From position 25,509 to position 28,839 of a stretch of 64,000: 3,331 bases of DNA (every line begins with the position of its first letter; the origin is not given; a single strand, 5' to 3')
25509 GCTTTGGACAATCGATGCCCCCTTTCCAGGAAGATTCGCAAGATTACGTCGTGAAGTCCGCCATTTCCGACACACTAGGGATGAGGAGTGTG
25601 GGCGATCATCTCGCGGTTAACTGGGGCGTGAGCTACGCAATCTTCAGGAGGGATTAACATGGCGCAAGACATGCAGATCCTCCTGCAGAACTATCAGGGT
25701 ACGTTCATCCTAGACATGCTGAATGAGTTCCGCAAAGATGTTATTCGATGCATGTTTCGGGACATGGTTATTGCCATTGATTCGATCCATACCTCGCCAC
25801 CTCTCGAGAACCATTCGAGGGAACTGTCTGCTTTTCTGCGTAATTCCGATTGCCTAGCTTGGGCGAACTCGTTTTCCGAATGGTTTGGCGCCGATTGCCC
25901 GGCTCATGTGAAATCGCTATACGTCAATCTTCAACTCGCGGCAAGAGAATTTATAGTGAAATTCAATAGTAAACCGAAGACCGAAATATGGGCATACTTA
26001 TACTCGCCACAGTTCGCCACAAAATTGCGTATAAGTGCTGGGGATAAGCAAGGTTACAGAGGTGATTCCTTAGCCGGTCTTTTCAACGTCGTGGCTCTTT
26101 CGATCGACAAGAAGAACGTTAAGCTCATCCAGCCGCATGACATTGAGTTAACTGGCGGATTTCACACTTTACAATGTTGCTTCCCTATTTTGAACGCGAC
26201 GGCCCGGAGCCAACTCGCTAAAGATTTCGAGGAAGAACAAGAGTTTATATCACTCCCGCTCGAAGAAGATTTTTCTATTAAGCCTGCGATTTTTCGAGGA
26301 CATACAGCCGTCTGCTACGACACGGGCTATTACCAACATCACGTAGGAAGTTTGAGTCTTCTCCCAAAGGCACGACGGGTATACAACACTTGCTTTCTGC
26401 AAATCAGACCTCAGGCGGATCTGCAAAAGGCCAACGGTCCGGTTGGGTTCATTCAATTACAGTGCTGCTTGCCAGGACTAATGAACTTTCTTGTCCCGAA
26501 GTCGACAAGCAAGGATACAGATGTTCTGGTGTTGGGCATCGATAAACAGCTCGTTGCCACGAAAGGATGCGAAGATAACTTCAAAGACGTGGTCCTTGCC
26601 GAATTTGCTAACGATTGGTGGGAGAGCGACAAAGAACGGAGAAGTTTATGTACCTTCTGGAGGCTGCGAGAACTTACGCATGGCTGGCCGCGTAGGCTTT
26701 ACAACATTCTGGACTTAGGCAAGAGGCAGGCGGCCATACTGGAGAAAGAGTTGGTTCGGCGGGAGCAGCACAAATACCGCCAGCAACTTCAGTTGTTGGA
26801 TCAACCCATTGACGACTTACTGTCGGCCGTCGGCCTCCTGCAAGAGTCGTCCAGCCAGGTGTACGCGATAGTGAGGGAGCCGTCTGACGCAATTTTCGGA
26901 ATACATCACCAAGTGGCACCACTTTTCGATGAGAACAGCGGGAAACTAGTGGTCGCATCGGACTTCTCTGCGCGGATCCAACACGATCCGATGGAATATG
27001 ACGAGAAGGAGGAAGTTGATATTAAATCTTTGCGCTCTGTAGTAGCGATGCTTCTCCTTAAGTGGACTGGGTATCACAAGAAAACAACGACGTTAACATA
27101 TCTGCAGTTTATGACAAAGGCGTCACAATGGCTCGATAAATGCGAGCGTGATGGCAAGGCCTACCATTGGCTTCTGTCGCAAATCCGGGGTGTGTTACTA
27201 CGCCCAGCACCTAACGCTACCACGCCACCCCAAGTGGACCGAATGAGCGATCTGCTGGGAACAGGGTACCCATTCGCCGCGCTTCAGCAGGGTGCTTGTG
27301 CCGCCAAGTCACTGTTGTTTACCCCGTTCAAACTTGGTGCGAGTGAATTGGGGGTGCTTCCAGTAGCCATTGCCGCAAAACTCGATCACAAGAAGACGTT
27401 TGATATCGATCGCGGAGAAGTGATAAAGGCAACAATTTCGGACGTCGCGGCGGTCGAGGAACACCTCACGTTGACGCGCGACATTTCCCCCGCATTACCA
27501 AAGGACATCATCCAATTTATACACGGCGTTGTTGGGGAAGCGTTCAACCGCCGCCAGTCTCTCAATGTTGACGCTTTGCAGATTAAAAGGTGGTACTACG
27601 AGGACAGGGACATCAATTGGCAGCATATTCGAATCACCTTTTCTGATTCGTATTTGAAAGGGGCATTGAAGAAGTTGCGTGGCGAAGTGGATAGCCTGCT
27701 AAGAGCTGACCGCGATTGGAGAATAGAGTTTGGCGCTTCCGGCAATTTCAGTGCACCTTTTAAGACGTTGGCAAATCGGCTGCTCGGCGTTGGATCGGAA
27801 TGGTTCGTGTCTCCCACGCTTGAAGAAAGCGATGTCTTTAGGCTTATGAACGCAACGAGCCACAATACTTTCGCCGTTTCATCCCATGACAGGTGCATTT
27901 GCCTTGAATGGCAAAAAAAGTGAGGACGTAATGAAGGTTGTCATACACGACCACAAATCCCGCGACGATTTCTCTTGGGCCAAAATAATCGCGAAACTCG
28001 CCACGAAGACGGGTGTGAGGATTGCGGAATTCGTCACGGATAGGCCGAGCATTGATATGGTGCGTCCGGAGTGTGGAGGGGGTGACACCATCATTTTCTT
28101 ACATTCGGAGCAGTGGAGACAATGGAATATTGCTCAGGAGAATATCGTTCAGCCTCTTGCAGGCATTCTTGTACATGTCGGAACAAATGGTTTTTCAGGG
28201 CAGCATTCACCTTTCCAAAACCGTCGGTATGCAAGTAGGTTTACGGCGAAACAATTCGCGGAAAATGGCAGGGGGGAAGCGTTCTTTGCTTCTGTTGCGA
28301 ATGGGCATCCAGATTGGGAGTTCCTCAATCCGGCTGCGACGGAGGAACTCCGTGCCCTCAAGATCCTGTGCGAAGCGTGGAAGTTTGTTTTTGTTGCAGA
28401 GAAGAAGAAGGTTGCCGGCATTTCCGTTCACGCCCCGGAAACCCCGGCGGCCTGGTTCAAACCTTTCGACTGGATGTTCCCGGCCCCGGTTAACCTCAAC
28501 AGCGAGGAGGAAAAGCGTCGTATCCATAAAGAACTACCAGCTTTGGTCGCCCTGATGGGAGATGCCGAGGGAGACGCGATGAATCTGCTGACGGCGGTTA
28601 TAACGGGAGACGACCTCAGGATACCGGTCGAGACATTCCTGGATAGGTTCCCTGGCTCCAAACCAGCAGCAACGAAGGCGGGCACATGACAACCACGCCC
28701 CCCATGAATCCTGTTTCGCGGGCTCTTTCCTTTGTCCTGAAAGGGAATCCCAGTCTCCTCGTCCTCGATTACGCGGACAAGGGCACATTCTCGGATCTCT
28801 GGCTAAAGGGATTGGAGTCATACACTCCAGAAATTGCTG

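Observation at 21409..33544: Eleven-gene, translationally coupled operon mixing an uncharacterised ABC importer, SDR, SAM-methyltransferase, four large hypotheticals, a DUF3800-like protein and a REC-domain protein with novel output domain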

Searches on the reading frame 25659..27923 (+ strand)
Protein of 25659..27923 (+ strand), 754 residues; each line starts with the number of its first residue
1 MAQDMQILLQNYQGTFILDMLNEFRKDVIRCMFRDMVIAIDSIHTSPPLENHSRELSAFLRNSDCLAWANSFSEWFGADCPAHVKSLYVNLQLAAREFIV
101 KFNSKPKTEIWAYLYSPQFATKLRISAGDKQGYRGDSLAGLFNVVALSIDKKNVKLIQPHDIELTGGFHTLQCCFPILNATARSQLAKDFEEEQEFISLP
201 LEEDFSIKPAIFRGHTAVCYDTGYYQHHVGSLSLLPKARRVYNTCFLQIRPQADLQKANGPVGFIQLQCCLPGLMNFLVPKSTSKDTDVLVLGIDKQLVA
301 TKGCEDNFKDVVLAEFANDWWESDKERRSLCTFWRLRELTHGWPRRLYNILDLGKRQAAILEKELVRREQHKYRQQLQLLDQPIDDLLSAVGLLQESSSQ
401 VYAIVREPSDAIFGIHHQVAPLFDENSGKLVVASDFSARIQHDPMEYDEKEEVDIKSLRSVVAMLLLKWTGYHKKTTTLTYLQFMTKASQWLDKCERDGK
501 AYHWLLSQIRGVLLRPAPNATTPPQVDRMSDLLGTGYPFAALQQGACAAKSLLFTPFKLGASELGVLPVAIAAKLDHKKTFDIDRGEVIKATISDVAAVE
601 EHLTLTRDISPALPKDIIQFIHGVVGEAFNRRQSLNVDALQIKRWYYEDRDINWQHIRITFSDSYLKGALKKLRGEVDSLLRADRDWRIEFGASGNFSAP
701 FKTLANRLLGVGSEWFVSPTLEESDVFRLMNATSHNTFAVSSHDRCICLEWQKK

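Call 4: search_protein_families(library=pfam, proteins=[window:25659-27923:+], max_evalue=0.1)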
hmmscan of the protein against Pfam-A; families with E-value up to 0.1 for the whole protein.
window:25659-27923:+ (754 aa): 0 families

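Call 5: search_protein_families(library=padloc, proteins=[window:25659-27923:+], max_evalue=0.1)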
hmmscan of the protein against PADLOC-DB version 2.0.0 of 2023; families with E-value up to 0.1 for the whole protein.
window:25659-27923:+ (754 aa): 0 families

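Call 6: search_protein_families(library=ncbifam, proteins=[window:25659-27923:+], max_evalue=0.1)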
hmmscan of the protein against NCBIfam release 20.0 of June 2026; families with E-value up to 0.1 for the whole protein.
window:25659-27923:+ (754 aa): 0 families

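Call 10: find_encoding_contigs(protein=window:25659-27923:+, flank=10000, max_places=10)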
Protein window:25659-27923:+ (754 aa): 3 contigs read that carry it; 3 places shown.
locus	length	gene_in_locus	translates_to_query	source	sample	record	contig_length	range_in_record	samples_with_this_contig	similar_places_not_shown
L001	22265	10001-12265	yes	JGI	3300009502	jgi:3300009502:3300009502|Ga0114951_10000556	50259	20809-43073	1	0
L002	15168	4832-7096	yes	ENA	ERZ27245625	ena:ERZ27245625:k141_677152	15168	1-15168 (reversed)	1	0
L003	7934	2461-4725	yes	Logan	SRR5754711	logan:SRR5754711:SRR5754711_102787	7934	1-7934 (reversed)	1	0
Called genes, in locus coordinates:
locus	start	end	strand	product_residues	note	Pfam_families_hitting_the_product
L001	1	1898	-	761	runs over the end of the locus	PF01935:DUF87 (weak), PF10412:TrwB_AAD_bind (faint)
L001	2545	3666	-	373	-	PF04403:PqiA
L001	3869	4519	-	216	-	-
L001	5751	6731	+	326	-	PF04392:ABC_sub_bind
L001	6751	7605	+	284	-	PF02653:BPD_transp_2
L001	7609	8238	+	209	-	PF00005:ABC_tran, PF13304:AAA_21 (faint), PF02463:SMC_N (weak)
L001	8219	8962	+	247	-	PF00106:adh_short, PF13561:adh_short_C2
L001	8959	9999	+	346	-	-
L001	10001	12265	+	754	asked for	-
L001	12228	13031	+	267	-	-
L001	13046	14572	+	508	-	-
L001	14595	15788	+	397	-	-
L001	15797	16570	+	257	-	-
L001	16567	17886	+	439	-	PF00072:Response_reg (weak)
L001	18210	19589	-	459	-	PF00072:Response_reg (faint)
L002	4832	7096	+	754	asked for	-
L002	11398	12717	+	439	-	PF00072:Response_reg (weak)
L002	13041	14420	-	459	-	PF00072:Response_reg (faint)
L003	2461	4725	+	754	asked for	-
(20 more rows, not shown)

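Call 11: find_homologous_proteins(query=window:25659-27923:+, max_evalue=0.001)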
Query window:25659-27923:+ (754 aa): 5 proteins with E <= 0.001 among 8000 candidates.
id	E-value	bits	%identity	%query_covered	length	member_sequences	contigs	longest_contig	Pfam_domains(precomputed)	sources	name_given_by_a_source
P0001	0.0e+0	1330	100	77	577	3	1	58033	-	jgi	-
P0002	1.8e-246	838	53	100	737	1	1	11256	-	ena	-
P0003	4.0e-240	817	53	100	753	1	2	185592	-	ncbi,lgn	-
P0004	2.9e-231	788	50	100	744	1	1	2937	-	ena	-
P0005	1.8e-72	263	34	83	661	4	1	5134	-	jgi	jgi:hypothetical protein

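Call 12: find_encoding_contigs(protein=P0003, flank=10000, max_places=4)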
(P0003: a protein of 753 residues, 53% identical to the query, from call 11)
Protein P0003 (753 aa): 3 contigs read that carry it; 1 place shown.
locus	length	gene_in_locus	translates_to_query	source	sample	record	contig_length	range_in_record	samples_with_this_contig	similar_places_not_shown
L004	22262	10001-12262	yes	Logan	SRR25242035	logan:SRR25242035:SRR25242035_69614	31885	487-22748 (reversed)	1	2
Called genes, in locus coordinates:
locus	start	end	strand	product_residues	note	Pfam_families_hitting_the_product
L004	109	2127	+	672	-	PF13519:VWA_2, PF00801:PKD (weak), PF18911:PKD_4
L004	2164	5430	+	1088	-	PF13809:Tubulin_2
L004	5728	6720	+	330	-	PF04392:ABC_sub_bind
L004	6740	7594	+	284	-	PF02653:BPD_transp_2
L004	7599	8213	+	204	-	PF00005:ABC_tran, PF13304:AAA_21 (faint), PF02463:SMC_N (weak)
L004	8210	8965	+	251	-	PF00106:adh_short, PF13561:adh_short_C2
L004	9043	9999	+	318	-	-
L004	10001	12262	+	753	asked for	-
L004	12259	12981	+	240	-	-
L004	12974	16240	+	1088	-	-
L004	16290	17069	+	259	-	-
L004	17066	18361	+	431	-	PF00072:Response_reg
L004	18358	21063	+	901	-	-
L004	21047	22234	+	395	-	PF01156:IU_nuc_hydro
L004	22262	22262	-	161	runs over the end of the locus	?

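Call 13: find_encoding_contigs(protein=P0002, flank=10000, max_places=4)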
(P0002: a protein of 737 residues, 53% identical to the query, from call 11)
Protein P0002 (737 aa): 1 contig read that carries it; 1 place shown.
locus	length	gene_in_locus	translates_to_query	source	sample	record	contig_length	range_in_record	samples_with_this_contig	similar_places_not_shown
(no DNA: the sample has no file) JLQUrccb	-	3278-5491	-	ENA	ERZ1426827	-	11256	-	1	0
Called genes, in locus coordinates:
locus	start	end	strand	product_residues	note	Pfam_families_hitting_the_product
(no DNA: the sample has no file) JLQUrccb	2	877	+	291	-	?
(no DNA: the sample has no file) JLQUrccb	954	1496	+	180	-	PF00005:ABC_tran, PF13304:AAA_21 (faint), PF02463:SMC_N (weak)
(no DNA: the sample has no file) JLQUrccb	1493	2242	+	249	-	PF00106:adh_short, PF13561:adh_short_C2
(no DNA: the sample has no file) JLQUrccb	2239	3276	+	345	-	-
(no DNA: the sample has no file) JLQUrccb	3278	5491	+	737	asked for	-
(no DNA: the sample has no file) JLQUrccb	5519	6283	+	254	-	-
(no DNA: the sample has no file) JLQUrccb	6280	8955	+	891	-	-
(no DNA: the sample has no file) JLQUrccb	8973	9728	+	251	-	-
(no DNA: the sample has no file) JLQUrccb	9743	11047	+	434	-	PF00072:Response_reg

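Call 14: find_encoding_contigs(protein=P0005, flank=10000, max_places=4)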
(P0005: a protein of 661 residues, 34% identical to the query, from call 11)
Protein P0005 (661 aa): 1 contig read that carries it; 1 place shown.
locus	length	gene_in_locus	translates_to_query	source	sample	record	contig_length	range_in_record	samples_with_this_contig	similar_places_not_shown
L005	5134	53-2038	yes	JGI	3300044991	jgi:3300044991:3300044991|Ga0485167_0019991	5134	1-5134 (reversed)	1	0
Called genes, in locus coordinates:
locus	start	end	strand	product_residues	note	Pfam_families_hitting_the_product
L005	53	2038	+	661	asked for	-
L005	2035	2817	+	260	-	-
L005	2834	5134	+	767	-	?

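Call 20: search_protein_families(library=pfam, proteins=[L004:12974-16240:+, L004:18358-21063:+, L004:21047-22234:+, L005:2834-5134:+, L004:9043-9999:+, L004:2164-5430:+], max_evalue=1)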
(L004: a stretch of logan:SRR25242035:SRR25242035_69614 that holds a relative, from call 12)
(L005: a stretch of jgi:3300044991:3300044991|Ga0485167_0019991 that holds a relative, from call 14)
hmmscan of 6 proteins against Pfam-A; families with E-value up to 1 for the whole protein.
L004:12974-16240:+ (1088 aa): 0 families

L004:18358-21063:+ (901 aa): 1 family
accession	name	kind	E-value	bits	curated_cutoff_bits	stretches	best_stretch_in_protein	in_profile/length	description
PF24391.1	HD-CE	-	0.034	14.3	27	1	443-591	1-147/263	HD-CE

L004:21047-22234:+ (395 aa): 2 families
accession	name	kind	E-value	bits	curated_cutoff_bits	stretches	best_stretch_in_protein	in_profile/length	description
PF01156.24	IU_nuc_hydro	-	8.9e-57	193.4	34.2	1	12-356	2-278/297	Inosine-uridine preferring nucleoside hydrolase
PF22505.1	RNase_J_b_CASP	-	0.13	12.5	27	1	124-176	67-118/126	Ribonuclease J, beta-CASP domain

L005:2834-5134:+ (767 aa): 0 families

L004:9043-9999:+ (318 aa): 6 families
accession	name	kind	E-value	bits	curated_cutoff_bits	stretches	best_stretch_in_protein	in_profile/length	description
PF08241.18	Methyltransf_11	-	0.0008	20.4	21.2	1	80-136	54-95/95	Methyltransferase domain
PF08242.18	Methyltransf_12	-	0.0029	18.8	30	1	36-134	6-98/98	Methyltransferase domain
PF13847.12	Methyltransf_31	-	0.016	15.4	27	1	86-140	73-113/145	Methyltransferase domain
PF13649.12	Methyltransf_25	-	0.036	15.2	27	0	32-132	3-97/97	Methyltransferase domain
PF13489.12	Methyltransf_23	-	0.13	12.4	27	1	72-143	67-122/164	Methyltransferase domain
PF01234.23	NNMT_PNMT_TEMT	-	0.24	11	25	1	119-139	180-200/261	NNMT/PNMT/TEMT family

L004:2164-5430:+ (1088 aa): 3 families
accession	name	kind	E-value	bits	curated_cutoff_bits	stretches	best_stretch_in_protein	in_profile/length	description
PF13809.12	Tubulin_2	-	6.4e-59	200.4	27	1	17-372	1-356/356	Tubulin like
PF00091.31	Tubulin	-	0.0032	18.2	33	1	171-241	111-173/190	Tubulin/FtsZ family, GTPase domain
PF05400.18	FliT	-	0.1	13.8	29.5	1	990-1062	7-75/85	Flagellar protein FliT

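Call 47: search_solved_structures(query=A4, max_evalue=5)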
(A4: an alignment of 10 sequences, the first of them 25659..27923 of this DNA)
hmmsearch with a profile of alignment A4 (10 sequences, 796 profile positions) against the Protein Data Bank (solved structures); distinct sequences matched with E-value up to 5: 0.

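Call 67: search_protein_representatives(alignment_id=A5)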
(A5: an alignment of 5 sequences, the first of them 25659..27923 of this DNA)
Query: 5 sequences, 743 profile positions. Proteins with E-value up to 0.001 (for the whole library): 186; up to 1e-10: 120; up to 1e-30: 38. The best 150 are listed.
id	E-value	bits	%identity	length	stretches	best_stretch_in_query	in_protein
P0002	0.0e+00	1307.0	-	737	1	1-742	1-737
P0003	0.0e+00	1250.0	-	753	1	1-742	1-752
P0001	9.8e-286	966.4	-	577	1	178-743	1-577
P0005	6.5e-237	804.9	-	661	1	123-743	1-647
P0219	4.6e-140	484.7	-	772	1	1-724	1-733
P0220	1.9e-57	211.6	-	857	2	200-733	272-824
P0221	2.4e-52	194.7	-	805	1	362-737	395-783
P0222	1.3e-51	192.3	-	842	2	242-732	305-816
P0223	8.3e-51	189.6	-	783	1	343-741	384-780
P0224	2.0e-50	188.3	-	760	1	367-713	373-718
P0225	2.2e-50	188.2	-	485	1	351-731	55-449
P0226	1.4e-45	172.3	-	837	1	369-740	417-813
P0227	9.0e-45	169.7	-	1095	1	367-702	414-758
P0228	1.0e-44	169.5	-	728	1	361-735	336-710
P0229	4.6e-44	167.3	-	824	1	369-733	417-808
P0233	1.2e-40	156.1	-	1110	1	361-741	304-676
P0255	3.7e-30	121.3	-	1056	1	365-742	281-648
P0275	1.8e-21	92.6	-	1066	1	366-696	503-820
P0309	5.9e-13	64.5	-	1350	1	364-632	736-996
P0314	1.8e-12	62.9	-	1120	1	367-619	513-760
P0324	1.7e-11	59.6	-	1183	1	351-640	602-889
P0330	2.5e-11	59.1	-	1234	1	351-625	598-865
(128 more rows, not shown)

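Call 68: search_protein_families(library=pfam, proteins=[P0227, P0233, P0255, P0275, P0309, P0314, P0324, P0330], max_evalue=0.01)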
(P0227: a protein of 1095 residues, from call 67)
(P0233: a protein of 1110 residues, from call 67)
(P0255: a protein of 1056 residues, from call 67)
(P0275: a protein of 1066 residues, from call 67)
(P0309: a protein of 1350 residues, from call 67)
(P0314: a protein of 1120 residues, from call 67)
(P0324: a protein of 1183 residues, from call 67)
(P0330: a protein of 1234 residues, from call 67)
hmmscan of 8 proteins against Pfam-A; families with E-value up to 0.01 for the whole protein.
P0227 (1095 aa): 0 families

P0233 (1110 aa): 0 families

P0255 (1056 aa): 0 families

P0275 (1066 aa): 0 families

P0309 (1350 aa): 0 families

P0314 (1120 aa): 1 family
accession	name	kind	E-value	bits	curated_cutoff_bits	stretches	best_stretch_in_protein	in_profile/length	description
PF08242.18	Methyltransf_12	-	0.0024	19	30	0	44-122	19-98/98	Methyltransferase domain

P0324 (1183 aa): 3 families
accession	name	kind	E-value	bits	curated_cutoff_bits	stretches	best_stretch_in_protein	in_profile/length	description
PF13847.12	Methyltransf_31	-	0.00027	21.1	27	1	47-155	5-112/145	Methyltransferase domain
PF13489.12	Methyltransf_23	-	0.00033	20.9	27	1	41-129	18-101/164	Methyltransferase domain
PF13649.12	Methyltransf_25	-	0.0076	17.4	27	0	49-78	1-31/97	Methyltransferase domain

P0330 (1234 aa): 2 families
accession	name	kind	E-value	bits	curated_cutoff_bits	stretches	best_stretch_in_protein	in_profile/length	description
PF13489.12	Methyltransf_23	-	2.9e-08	34.1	27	1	25-212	7-162/164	Methyltransferase domain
PF13649.12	Methyltransf_25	-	0.00021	22.3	27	1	43-117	1-79/97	Methyltransferase domain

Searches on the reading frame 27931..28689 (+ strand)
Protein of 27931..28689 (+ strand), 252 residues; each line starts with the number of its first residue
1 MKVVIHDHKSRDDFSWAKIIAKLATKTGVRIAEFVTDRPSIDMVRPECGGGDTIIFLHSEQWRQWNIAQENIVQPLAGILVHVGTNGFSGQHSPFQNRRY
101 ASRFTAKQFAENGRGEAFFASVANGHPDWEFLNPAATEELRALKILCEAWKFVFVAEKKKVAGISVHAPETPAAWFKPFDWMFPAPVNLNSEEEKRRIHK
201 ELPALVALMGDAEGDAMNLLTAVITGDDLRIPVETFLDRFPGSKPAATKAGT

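Call 4: search_protein_families(library=pfam, proteins=[window:27931-28689:+], max_evalue=0.1)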
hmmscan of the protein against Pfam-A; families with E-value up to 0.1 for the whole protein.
window:27931-28689:+ (252 aa): 0 families

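Call 5: search_protein_families(library=padloc, proteins=[window:27931-28689:+], max_evalue=0.1)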
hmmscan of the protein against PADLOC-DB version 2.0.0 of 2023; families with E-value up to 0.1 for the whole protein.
window:27931-28689:+ (252 aa): 0 families

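Call 6: search_protein_families(library=ncbifam, proteins=[window:27931-28689:+], max_evalue=0.1)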
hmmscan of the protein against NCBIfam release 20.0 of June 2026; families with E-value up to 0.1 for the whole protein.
window:27931-28689:+ (252 aa): 0 families
